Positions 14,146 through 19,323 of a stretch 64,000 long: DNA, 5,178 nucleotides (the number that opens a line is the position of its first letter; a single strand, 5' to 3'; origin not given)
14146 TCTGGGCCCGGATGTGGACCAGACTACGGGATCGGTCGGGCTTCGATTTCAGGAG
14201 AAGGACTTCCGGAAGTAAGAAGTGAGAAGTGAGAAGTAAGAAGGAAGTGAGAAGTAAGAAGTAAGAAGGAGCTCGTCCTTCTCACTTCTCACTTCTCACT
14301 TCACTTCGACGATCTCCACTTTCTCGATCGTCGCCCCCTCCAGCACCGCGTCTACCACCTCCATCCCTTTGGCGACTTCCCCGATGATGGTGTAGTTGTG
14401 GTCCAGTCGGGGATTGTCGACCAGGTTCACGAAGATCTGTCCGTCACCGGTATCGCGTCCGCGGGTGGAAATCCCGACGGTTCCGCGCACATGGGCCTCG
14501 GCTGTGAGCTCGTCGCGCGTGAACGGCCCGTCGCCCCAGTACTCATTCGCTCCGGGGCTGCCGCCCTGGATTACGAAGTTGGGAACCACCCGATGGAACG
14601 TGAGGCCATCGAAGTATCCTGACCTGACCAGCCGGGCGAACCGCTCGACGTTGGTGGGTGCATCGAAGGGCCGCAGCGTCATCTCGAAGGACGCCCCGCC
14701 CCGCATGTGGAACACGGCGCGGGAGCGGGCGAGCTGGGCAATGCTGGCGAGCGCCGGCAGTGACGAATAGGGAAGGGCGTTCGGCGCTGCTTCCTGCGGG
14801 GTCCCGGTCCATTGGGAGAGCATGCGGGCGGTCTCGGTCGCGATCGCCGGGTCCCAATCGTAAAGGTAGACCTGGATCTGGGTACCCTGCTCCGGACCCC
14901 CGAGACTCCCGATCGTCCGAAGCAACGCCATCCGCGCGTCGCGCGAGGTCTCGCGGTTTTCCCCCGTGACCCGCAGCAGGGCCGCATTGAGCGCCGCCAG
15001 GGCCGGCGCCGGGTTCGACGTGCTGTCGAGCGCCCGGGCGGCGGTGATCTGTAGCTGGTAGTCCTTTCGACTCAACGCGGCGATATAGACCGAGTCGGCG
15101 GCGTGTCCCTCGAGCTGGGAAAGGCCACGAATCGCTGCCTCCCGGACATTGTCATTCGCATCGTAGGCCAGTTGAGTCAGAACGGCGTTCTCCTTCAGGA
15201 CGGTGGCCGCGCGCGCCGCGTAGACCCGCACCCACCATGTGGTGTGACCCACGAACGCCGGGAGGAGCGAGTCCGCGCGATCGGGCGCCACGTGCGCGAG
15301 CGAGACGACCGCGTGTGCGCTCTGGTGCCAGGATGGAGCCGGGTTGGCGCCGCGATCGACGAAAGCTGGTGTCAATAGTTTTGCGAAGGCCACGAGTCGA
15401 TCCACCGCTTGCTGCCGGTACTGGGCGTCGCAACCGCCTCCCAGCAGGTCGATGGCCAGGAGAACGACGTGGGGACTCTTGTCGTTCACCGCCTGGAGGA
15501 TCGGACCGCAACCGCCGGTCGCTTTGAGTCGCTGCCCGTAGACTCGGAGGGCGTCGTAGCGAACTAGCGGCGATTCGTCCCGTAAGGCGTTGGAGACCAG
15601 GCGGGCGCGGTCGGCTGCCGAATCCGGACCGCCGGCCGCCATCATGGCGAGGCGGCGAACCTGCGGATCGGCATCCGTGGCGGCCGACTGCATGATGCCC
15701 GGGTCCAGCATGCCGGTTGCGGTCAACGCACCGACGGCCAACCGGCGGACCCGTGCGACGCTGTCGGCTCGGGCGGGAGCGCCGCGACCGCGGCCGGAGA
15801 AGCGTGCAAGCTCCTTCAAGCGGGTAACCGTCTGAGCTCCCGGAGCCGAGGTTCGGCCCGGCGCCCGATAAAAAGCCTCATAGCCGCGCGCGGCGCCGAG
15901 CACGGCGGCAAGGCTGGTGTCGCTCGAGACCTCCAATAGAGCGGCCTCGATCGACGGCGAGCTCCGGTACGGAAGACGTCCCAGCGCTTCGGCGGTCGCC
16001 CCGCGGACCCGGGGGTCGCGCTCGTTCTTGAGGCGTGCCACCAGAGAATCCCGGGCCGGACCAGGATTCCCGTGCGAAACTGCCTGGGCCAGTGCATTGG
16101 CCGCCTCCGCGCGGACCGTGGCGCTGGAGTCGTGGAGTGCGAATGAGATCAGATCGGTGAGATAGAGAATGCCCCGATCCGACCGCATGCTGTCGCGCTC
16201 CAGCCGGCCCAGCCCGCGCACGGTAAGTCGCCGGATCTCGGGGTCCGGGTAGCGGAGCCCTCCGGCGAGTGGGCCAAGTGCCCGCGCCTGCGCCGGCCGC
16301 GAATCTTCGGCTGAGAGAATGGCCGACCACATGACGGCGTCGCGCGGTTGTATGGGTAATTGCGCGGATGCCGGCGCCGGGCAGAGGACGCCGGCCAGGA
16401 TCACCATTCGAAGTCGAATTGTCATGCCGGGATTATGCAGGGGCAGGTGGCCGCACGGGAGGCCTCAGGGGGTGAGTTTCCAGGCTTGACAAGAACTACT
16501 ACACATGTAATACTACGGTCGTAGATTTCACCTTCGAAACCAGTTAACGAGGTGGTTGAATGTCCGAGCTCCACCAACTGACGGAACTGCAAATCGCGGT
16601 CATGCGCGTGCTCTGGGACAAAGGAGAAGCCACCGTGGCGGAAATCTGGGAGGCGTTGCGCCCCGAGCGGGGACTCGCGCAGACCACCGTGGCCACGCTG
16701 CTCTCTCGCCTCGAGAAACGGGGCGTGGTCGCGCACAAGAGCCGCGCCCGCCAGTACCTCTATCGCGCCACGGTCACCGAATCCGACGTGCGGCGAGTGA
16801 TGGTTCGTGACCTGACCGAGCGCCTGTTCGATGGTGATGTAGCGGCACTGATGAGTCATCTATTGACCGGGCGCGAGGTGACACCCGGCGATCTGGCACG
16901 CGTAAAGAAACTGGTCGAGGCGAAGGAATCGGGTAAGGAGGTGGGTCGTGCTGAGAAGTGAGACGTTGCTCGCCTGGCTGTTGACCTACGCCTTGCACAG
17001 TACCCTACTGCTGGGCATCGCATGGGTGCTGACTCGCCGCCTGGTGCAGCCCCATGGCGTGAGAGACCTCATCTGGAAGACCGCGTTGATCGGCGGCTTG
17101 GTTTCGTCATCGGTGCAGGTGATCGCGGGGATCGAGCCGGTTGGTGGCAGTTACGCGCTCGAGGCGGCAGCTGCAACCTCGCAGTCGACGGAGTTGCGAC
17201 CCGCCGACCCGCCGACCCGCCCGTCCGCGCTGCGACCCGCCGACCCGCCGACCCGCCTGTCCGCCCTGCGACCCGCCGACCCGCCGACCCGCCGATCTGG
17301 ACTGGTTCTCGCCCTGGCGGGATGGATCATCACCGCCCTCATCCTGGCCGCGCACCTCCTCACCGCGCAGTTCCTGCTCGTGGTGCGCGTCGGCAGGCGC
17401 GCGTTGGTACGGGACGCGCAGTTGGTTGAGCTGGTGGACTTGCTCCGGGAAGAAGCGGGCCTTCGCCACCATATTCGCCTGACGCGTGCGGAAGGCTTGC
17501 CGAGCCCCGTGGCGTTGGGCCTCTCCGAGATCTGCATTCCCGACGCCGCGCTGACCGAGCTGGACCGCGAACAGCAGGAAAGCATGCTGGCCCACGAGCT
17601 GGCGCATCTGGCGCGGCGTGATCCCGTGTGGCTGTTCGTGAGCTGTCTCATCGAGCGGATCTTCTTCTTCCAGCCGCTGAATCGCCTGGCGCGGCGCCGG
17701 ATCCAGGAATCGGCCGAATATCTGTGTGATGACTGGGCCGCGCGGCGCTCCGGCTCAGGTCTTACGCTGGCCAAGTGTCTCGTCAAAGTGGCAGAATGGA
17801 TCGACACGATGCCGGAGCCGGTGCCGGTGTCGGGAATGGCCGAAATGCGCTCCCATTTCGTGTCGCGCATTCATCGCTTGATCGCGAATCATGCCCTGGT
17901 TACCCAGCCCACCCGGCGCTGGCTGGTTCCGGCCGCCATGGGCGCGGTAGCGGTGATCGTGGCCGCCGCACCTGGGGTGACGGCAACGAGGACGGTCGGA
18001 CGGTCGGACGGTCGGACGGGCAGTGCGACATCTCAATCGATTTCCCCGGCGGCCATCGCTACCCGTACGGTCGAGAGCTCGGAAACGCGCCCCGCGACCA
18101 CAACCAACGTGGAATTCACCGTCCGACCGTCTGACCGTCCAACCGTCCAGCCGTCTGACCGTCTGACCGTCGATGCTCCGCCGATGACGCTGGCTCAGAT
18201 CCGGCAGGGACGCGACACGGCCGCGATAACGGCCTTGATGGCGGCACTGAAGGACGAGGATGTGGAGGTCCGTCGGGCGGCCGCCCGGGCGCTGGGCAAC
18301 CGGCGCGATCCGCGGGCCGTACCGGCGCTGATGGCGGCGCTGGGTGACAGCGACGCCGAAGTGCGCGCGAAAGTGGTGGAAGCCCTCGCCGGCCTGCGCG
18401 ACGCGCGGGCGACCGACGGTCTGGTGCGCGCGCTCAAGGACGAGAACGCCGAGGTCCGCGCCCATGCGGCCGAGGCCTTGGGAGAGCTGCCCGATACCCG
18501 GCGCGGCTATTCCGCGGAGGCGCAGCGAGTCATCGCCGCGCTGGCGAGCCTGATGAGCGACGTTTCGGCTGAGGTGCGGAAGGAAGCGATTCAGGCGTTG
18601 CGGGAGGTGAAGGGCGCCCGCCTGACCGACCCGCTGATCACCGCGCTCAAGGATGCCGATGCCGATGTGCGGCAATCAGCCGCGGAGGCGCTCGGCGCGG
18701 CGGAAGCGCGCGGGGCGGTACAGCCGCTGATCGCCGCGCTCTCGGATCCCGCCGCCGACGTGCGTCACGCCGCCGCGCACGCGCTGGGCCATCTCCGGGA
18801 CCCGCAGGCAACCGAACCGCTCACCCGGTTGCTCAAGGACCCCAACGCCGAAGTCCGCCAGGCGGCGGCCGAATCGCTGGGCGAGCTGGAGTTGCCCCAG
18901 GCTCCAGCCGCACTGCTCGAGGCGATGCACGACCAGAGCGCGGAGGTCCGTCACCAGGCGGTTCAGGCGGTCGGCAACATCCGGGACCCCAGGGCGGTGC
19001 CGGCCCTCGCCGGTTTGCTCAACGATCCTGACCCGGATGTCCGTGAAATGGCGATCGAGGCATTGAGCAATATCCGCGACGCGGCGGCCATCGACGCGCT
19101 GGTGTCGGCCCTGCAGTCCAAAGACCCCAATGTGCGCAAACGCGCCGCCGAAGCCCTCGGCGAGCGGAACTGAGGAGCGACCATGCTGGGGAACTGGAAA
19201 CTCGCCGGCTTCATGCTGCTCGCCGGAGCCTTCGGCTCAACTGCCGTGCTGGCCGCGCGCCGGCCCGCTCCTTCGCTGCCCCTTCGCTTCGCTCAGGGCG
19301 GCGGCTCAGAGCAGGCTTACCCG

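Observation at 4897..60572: Dispersed family of hairpin elements whose arms are tandem arrays of 7-8 nt units (at least 17 loci in 64 kb)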

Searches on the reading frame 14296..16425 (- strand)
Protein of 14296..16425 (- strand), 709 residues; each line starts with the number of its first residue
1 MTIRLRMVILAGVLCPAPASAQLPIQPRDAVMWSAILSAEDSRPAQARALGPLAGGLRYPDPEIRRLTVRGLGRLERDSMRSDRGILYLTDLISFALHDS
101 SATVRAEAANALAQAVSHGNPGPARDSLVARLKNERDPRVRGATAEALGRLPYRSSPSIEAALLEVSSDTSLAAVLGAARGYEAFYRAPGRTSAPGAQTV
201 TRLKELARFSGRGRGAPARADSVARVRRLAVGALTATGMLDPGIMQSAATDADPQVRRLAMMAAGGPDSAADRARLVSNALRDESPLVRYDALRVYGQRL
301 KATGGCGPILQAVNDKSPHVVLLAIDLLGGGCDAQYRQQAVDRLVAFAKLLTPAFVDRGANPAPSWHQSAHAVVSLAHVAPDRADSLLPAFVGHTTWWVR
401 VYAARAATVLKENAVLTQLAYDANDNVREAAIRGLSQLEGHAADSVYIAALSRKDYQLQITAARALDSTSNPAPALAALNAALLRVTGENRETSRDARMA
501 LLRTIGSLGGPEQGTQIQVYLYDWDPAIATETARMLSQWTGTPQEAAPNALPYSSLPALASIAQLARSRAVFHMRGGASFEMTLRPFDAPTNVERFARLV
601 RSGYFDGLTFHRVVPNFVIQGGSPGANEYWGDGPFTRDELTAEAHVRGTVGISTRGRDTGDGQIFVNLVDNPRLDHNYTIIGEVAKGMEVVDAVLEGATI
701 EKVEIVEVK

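Call 11: search_protein_families(library=pfam, proteins=[window:14296-16425:-])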
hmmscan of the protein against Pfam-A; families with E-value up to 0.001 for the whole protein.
window:14296-16425:- (709 aa): 5 families
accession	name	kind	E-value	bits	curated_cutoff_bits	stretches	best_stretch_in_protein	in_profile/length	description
PF00160.26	Pro_isomerase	-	2.1e-26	93.5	21.7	1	579-701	11-144/159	Cyclophilin type peptidyl-prolyl cis-trans isomerase/CLD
PF13646.12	HEAT_2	-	2.1e-22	79.7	27.7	3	57-149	8-88/88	HEAT repeats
PF02985.28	HEAT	-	1.5e-16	59.3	23.5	0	416-438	5-27/31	HEAT repeat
PF12717.13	Cnd1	-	2.8e-05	24.7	26.4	0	64-119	2-52/162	non-SMC mitotic condensation complex subunit 1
PF13513.12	HEAT_EZ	-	7.7e-05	23.6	27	0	104-151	3-55/55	HEAT-like repeat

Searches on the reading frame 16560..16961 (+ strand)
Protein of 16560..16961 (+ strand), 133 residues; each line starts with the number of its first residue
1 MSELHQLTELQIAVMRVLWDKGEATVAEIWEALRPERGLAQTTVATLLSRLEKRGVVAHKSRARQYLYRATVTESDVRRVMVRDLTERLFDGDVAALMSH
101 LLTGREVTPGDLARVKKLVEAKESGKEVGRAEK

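Call 67: search_protein_families(library=pfam, proteins=[window:16560-16961:+], max_evalue=0.00001)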
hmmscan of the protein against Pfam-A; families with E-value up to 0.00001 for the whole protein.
window:16560-16961:+ (133 aa): 2 families
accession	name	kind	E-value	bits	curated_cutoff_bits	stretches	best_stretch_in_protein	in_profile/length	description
PF03965.22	Penicillinase_R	-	6.9e-30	104.2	22.6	1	7-120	1-114/115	Penicillinase repressor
PF01047.28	MarR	-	2.3e-06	27.8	24.6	1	7-58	1-48/59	MarR family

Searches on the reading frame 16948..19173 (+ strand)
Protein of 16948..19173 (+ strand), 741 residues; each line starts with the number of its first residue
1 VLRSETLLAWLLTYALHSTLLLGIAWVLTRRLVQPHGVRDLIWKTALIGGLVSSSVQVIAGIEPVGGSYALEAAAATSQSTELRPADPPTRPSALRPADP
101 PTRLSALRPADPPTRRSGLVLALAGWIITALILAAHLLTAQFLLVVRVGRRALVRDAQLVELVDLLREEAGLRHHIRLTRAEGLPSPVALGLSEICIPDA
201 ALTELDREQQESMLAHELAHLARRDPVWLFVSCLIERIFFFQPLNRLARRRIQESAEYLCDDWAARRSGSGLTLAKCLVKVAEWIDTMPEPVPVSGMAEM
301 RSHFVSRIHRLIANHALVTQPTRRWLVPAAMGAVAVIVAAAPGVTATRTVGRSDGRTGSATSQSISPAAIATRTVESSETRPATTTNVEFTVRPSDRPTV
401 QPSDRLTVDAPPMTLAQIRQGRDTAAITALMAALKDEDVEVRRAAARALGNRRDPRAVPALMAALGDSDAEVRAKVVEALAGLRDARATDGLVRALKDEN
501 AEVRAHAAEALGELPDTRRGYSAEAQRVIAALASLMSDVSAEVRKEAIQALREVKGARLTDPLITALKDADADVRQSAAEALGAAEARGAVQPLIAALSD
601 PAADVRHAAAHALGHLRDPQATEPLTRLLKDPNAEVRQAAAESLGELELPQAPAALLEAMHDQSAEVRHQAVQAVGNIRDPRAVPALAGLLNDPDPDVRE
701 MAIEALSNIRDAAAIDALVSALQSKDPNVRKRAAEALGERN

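Call 11: search_protein_families(library=pfam, proteins=[window:16948-19173:+])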
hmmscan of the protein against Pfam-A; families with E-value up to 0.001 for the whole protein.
window:16948-19173:+ (741 aa): 23 families
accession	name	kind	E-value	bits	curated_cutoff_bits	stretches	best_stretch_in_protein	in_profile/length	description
PF13646.12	HEAT_2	-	3.6e-82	271.2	27.7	6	654-738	2-88/88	HEAT repeats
PF02985.28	HEAT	-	1e-51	168.4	23.5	2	684-709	2-27/31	HEAT repeat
PF13513.12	HEAT_EZ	-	9.5e-42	141.2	27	1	681-709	27-55/55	HEAT-like repeat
PF03130.22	HEAT_PBS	-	2.7e-40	132.6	20.9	4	441-467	1-27/27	PBS lyase HEAT-like repeat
PF00514.29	Arm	-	1.6e-32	110.9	20.6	1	679-709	9-39/41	Armadillo/beta-catenin-like repeat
PF12717.13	Cnd1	-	1.4e-22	80.9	26.4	1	489-555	23-86/162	non-SMC mitotic condensation complex subunit 1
PF05569.17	Peptidase_M56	-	6.2e-21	75.3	31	1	123-309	103-294/296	BlaR1 peptidase M56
PF25786.1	HEAT_GCN1_C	-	9.4e-16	58.6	27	1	491-554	31-94/151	GCN1-like, C-terminal HEAT repeats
PF22646.2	PPP2R1A-like_HEAT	-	1.3e-14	54.9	27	0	526-554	6-34/78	PPP2R1A-like HEAT repeat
PF21581.3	SCD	-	2.2e-14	53.9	27.5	0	498-554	2-57/75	Stromalin conservative domain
PF20168.4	PDS5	-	3e-12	45.7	27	1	462-553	290-386/1053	Sister chromatid cohesion protein PDS5 protein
PF12755.13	Vac14_Fab1_bd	-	2.8e-11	44.3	22.1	0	492-547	32-88/97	Vacuolar 14 Fab1-binding region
PF01602.26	Adaptin_N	-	6.1e-09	35.4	37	0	691-736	88-137/524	Adaptin N terminal region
PF14663.11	RasGEF_N_2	-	1.5e-07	32.1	27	0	492-516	10-34/108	Rapamycin-insensitive companion of mTOR RasGEF_N domain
PF11838.14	ERAP1_C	-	4.1e-07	30.2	38.2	0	417-483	176-242/318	ERAP1-like C-terminal domain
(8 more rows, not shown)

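Call 53: find_homologous_proteins(query=window:16948-19173:+, max_evalue=1e-40)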
Query window:16948-19173:+ (741 aa): 1695 proteins with E <= 1e-40 among 8000 candidates; the best 120 are listed.
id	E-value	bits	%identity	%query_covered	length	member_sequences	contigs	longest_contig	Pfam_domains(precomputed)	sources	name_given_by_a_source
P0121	0.0e+0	1554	100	100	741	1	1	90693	PF23271.2,PF12717.14,PF00514.30,PF22646.3,PF12755.14,PF02985.29,PF11838.15,PF05569.18,PF24492.2,PF28349.1,PF18991.6,PF01602.27,PF14663.12,PF25767.2,PF21581.4,PF25786.1,PF03130.23,PF27207.1,PF20168.5,PF13513.13,PF13646.13,PF23227.2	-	-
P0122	6.6e-298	1008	66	100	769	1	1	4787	PF23271.2,PF12717.14,PF00514.30,PF24714.2,PF22646.3,PF12755.14,PF02985.29,PF11838.15,PF05569.18,PF24492.2,PF28349.1,PF18991.6,PF01602.27,PF14663.12,PF12765.14,PF21581.4,PF25786.1,PF03130.23,PF27207.1,PF20168.5,PF13513.13,PF13646.13,PF23227.2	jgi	jgi:HEAT repeat protein/beta-lactamase regulating signal transducer with metallopeptidase domain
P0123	3.5e-285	966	63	99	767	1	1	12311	PF23271.2,PF12717.14,PF00514.30,PF22646.3,PF12755.14,PF02985.29,PF05569.18,PF24492.2,PF28349.1,PF18991.6,PF01602.27,PF14663.12,PF21581.4,PF25786.1,PF03130.23,PF27207.1,PF20168.5,PF13513.13,PF13646.13,PF23227.2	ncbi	-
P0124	2.9e-218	745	55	100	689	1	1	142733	PF23271.2,PF12717.14,PF00514.30,PF22646.3,PF12755.14,PF02985.29,PF11838.15,PF05569.18,PF24492.2,PF18991.6,PF01602.27,PF21581.4,PF25786.1,PF03130.23,PF27207.1,PF20168.5,PF13513.13,PF13646.13,PF23227.2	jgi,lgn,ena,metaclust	metaclust:\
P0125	1.1e-208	713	59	46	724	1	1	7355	PF23271.2,PF12717.14,PF00514.30,PF22646.3,PF02985.29,PF22956.3,PF05569.18,PF28349.1,PF01602.27,PF21581.4,PF25786.1,PF03130.23,PF12348.15,PF20168.5,PF13513.13,PF13646.13,PF23227.2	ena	-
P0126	5.4e-208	711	55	43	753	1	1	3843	PF12717.14,PF00514.30,PF22646.3,PF12755.14,PF02985.29,PF11838.15,PF05569.18,PF01602.27,PF25767.2,PF21581.4,PF25786.1,PF03130.23,PF20168.5,PF13513.13,PF13646.13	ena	-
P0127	5.0e-204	698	50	99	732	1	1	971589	PF23271.2,PF12717.14,PF00514.30,PF22646.3,PF02985.29,PF22956.3,PF05569.18,PF28349.1,PF01602.27,PF14663.12,PF21581.4,PF25786.1,PF03130.23,PF12348.15,PF20168.5,PF13513.13,PF13646.13,PF23227.2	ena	-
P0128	7.4e-204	697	53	99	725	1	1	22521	PF23271.2,PF12717.14,PF00514.30,PF22646.3,PF02985.29,PF22956.3,PF05569.18,PF28349.1,PF01602.27,PF14663.12,PF21581.4,PF12830.14,PF25786.1,PF03130.23,PF27207.1,PF12348.15,PF20168.5,PF13513.13,PF13646.13,PF23227.2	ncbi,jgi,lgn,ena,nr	ncbi:MAG TPA: HEAT repeat domain-containing protein [Thermoanaerobaculia bacterium]|nr:HEAT repeat d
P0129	1.5e-203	696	54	99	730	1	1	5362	PF23271.2,PF12717.14,PF00514.30,PF22646.3,PF12755.14,PF02985.29,PF05569.18,PF18991.6,PF01602.27,PF14663.12,PF21581.4,PF25786.1,PF03130.23,PF12348.15,PF20168.5,PF13513.13,PF13646.13,PF23227.2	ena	-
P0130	3.6e-203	695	51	99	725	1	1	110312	PF23271.2,PF12717.14,PF00514.30,PF22646.3,PF02985.29,PF05569.18,PF01602.27,PF14663.12,PF21581.4,PF25786.1,PF03130.23,PF12348.15,PF20168.5,PF13513.13,PF13646.13,PF23227.2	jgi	jgi:HEAT repeat protein/beta-lactamase regulating signal transducer with metallopeptidase domain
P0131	4.7e-203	695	52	99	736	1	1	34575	PF23271.2,PF12717.14,PF00514.30,PF22646.3,PF02985.29,PF05569.18,PF01602.27,PF14663.12,PF21581.4,PF25786.1,PF03130.23,PF20168.5,PF13513.13,PF13646.13,PF23227.2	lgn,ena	-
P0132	3.0e-193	662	50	99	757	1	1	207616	PF23271.2,PF12717.14,PF00514.30,PF26715.1,PF24714.2,PF22646.3,PF12755.14,PF02985.29,PF05569.18,PF24492.2,PF18991.6,PF01602.27,PF14663.12,PF25767.2,PF21581.4,PF25786.1,PF03130.23,PF27207.1,PF13513.13,PF13646.13,PF23227.2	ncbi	-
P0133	2.6e-189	649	50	99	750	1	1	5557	PF12717.14,PF00514.30,PF22646.3,PF02985.29,PF05569.18,PF01602.27,PF25767.2,PF21581.4,PF25786.1,PF03130.23,PF27207.1,PF13513.13,PF13646.13,PF23227.2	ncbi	ncbi:MAG: HEAT repeat domain-containing protein [Gemmatimonadales bacterium]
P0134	2.5e-181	623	47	100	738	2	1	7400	PF23271.2,PF12717.14,PF00514.30,PF22646.3,PF12755.14,PF02985.29,PF11838.15,PF05569.18,PF18991.6,PF01602.27,PF14663.12,PF21581.4,PF11791.15,PF25786.1,PF03130.23,PF27207.1,PF20168.5,PF13513.13,PF13646.13,PF23227.2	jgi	jgi:HEAT repeat protein/beta-lactamase regulating signal transducer with metallopeptidase domain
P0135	2.1e-180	620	46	100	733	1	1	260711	PF12717.14,PF00514.30,PF24714.2,PF22646.3,PF02985.29,PF11838.15,PF05569.18,PF18991.6,PF01602.27,PF21581.4,PF25786.1,PF03130.23,PF27207.1,PF20168.5,PF13513.13,PF13646.13,PF23227.2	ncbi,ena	-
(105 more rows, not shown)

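Call 55: find_encoding_contigs(protein=P0122, flank=10000, max_places=2)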
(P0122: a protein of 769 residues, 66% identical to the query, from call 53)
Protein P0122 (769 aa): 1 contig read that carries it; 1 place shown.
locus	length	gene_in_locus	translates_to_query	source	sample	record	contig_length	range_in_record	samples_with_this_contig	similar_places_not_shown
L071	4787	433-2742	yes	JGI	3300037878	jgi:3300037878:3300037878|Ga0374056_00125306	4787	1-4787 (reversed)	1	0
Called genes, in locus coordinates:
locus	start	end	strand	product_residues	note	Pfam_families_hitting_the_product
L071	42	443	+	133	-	PF01047:MarR (faint), PF03965:Penicillinase_R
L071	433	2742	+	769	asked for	PF05569:Peptidase_M56, PF13646:HEAT_2, PF03130:HEAT_PBS (weak), PF13646:HEAT_2, PF20168:PDS5 (weak), PF13646:HEAT_2, PF18991:DUF5724 (weak), PF13646:HEAT_2, +18 more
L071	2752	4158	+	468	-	-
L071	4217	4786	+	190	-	?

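Call 56: find_encoding_contigs(protein=P0123, flank=10000, max_places=2)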
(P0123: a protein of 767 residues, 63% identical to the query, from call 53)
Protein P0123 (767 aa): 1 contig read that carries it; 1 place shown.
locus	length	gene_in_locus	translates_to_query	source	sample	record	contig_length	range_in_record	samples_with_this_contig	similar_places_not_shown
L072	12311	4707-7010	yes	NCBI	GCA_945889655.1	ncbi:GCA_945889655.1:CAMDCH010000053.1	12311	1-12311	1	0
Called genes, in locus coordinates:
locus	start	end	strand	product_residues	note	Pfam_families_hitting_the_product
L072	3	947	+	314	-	?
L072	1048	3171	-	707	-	PF02985:HEAT (faint), PF13646:HEAT_2, PF23227:HEAT_MROH2B_C (faint), PF00160:Pro_isomerase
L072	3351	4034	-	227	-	-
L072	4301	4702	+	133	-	PF01047:MarR (weak), PF03965:Penicillinase_R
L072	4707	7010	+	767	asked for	PF05569:Peptidase_M56, PF02985:HEAT (faint), PF21581:SCD (faint), PF13646:HEAT_2, PF03130:HEAT_PBS (weak), PF13646:HEAT_2, PF03130:HEAT_PBS (weak), PF13646:HEAT_2, +15 more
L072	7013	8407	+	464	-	-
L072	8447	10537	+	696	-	PF07732:Cu-oxidase_3, PF00394:Cu-oxidase (faint), PF07731:Cu-oxidase_2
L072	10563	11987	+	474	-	PF01979:Amidohydro_1, PF07969:Amidohydro_3 (weak)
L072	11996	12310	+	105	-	?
